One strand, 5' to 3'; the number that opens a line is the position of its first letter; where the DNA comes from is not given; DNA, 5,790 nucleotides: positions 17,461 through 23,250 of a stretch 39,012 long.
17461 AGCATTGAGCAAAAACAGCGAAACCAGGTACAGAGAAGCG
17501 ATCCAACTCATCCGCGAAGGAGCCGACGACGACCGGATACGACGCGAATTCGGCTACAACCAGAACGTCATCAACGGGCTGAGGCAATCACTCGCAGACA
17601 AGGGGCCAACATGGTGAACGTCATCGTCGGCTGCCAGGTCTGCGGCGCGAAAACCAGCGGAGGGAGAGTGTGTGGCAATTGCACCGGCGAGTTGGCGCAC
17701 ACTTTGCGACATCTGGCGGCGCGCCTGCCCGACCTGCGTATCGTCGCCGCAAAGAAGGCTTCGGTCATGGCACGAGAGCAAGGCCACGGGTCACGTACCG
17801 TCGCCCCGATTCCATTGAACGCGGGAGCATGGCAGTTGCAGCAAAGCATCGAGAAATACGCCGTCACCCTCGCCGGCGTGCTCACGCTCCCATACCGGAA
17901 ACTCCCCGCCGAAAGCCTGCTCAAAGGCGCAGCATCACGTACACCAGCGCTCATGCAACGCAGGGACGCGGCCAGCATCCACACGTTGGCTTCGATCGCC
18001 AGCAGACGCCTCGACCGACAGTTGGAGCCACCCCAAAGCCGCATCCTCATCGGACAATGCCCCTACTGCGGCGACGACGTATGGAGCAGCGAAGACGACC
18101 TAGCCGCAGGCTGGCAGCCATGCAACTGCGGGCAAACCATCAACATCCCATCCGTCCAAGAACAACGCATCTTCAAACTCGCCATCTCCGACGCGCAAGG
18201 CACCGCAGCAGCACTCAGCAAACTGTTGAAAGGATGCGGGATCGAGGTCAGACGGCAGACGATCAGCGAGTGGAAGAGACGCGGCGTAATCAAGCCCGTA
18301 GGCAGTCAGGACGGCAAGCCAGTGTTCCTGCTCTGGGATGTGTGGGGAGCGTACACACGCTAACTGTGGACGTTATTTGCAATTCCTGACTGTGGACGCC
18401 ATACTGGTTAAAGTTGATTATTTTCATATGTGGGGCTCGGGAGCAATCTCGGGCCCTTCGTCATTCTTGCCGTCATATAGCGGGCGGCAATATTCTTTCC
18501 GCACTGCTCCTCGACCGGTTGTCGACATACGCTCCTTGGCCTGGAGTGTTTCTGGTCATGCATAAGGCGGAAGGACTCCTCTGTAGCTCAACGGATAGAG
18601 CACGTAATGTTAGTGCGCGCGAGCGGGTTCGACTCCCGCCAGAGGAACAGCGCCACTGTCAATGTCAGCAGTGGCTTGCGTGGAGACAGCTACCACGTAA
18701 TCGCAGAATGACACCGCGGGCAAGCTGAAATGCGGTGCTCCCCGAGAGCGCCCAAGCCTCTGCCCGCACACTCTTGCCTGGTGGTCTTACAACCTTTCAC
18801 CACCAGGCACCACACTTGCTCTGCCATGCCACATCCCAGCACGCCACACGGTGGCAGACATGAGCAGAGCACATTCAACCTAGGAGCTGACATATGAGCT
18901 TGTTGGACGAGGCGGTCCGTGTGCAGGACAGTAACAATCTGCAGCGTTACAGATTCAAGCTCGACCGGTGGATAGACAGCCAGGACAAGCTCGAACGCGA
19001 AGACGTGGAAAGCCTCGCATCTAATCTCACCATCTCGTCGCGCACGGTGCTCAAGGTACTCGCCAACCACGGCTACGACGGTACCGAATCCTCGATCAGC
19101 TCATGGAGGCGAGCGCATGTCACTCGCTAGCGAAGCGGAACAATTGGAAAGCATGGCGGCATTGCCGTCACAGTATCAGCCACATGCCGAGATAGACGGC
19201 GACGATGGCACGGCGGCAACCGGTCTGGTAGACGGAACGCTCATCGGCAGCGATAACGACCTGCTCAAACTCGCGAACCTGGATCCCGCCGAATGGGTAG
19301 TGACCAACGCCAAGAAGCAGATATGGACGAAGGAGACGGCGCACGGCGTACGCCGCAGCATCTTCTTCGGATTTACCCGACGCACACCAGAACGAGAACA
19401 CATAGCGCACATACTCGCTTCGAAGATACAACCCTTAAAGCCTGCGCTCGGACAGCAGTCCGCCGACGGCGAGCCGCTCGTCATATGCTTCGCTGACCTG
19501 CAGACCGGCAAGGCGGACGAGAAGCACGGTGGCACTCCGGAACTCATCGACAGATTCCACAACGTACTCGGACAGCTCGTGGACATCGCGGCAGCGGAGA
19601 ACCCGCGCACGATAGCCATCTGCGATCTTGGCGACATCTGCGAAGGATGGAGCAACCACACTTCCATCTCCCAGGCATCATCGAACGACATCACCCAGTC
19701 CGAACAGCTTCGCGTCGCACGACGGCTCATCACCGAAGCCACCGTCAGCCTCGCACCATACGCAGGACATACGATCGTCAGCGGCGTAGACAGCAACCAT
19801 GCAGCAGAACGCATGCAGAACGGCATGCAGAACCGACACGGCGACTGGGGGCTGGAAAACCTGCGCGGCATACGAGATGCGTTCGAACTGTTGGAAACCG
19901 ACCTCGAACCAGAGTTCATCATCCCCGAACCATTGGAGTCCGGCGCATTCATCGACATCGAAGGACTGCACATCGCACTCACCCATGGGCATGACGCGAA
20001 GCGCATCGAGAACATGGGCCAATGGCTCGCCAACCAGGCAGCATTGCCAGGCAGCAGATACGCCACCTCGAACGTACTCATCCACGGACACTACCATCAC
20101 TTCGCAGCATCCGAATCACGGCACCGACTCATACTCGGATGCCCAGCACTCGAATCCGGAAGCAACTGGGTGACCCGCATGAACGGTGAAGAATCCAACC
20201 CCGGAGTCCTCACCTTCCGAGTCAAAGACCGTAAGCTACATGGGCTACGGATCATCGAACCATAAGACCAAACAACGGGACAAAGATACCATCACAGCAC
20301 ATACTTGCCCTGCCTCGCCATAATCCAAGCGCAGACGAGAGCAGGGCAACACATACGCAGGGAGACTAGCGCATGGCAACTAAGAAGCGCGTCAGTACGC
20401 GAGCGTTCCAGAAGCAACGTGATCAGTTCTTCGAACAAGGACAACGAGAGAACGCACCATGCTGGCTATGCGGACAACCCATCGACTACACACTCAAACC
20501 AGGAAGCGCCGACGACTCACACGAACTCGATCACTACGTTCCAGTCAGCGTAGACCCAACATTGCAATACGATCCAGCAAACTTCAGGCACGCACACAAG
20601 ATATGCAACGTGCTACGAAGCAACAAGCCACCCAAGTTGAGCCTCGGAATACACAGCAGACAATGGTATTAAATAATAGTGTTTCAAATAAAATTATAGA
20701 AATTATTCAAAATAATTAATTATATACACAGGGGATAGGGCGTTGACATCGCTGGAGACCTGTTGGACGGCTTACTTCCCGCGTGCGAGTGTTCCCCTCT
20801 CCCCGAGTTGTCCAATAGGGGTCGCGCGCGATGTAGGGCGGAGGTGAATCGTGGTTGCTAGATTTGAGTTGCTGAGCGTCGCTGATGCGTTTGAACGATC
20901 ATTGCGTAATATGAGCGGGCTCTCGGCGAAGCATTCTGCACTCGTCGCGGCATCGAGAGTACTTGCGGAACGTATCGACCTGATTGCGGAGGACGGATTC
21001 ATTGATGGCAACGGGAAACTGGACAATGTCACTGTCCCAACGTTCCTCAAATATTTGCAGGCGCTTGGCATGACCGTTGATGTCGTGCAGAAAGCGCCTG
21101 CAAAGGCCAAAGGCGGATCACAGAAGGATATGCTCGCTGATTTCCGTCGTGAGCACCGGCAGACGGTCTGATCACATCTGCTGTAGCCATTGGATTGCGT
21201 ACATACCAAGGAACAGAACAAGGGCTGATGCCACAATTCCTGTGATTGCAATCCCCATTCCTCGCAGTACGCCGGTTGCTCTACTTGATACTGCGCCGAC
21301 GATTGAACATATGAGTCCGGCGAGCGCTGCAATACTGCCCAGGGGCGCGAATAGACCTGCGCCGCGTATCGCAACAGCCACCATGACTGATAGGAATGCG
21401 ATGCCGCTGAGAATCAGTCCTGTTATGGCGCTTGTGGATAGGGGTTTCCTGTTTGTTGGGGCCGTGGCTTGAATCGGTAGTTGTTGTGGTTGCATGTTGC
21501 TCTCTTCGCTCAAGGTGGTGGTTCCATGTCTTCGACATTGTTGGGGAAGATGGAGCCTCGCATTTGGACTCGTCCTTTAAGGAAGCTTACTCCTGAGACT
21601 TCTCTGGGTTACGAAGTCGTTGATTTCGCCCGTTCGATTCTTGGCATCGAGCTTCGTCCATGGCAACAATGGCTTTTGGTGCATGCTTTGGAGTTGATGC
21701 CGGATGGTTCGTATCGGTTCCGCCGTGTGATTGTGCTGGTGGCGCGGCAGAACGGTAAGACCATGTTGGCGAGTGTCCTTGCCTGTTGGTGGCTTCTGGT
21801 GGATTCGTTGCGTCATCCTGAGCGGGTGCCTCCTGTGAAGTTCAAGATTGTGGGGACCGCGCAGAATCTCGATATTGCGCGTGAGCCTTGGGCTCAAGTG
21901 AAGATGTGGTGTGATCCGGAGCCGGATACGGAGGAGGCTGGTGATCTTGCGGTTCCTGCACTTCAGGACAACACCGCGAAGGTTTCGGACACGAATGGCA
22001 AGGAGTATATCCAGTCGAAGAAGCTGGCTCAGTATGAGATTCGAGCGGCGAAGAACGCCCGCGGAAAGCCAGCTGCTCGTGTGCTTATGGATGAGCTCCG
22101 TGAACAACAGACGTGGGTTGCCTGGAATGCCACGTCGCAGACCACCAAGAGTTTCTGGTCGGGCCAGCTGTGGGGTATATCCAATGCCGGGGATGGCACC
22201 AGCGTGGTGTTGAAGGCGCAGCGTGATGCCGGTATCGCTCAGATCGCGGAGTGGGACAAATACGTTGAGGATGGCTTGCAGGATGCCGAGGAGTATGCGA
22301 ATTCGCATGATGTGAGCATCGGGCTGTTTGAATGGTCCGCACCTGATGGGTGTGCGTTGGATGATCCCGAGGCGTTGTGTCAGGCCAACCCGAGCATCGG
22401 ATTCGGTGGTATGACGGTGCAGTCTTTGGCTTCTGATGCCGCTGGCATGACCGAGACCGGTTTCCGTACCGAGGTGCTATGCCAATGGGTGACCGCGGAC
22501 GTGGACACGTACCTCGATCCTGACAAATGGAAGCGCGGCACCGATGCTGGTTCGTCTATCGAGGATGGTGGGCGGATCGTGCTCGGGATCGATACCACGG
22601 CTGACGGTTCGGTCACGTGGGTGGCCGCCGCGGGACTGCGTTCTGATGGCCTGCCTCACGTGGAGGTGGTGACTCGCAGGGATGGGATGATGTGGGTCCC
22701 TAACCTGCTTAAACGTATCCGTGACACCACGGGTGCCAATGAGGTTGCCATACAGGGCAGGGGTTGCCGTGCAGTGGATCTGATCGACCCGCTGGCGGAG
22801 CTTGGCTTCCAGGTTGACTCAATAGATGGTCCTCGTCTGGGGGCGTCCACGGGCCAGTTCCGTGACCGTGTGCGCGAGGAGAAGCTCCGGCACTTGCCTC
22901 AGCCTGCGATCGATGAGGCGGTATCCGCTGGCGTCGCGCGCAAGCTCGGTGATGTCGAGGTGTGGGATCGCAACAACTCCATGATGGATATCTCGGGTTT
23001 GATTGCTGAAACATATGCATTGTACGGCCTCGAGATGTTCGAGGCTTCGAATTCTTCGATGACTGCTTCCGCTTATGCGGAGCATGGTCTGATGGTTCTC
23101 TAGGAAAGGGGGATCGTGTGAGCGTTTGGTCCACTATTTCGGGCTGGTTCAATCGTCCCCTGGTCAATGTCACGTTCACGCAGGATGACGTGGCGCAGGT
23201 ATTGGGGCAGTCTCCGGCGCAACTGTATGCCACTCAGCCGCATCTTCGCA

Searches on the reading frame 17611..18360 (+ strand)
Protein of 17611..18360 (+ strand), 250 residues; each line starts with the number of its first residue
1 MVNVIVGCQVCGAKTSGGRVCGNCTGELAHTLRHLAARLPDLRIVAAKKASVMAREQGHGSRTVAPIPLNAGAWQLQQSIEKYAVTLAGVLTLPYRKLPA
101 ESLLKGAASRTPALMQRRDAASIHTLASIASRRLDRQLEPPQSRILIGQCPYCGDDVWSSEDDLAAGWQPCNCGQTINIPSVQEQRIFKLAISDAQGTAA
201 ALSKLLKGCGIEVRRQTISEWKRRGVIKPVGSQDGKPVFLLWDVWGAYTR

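Call 60: search_protein_families(library=phrogs, proteins=[window:17611-18360:+], max_evalue=0.00001)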
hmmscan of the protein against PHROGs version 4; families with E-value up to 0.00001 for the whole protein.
window:17611-18360:+ (250 aa): 3 families
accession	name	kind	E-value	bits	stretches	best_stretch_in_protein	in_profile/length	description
phrog_908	-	unknown function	7.6e-25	88.7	1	8-247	54-306/361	-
phrog_8013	-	unknown function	4.1e-09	37.7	1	127-247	114-222/231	-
phrog_1467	-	unknown function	2.6e-06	28.1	1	16-174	21-195/226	-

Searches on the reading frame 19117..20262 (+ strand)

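Call 60: search_protein_families(library=phrogs, proteins=[window:19117-20262:+], max_evalue=0.00001)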
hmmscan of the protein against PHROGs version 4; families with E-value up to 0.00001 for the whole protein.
window:19117-20262:+ (382 aa): 1 family
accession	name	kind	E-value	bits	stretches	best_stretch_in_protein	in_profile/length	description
phrog_284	-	DNA, RNA and nucleotide metabolism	2.6e-42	146.2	1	93-373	103-384/398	exonuclease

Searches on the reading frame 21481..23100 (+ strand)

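Call 60: search_protein_families(library=phrogs, proteins=[window:21481-23100:+], max_evalue=0.00001)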
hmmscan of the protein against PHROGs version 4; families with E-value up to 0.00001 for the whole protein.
window:21481-23100:+ (540 aa): 3 families
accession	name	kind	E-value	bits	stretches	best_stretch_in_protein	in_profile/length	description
phrog_9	-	head and packaging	1.9e-70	239.7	1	16-531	55-677/812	terminase large subunit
phrog_2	-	head and packaging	2.6e-11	44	1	56-430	261-525/807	terminase large subunit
phrog_4914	-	head and packaging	7.4e-11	43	1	56-176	79-194/213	terminase large subunit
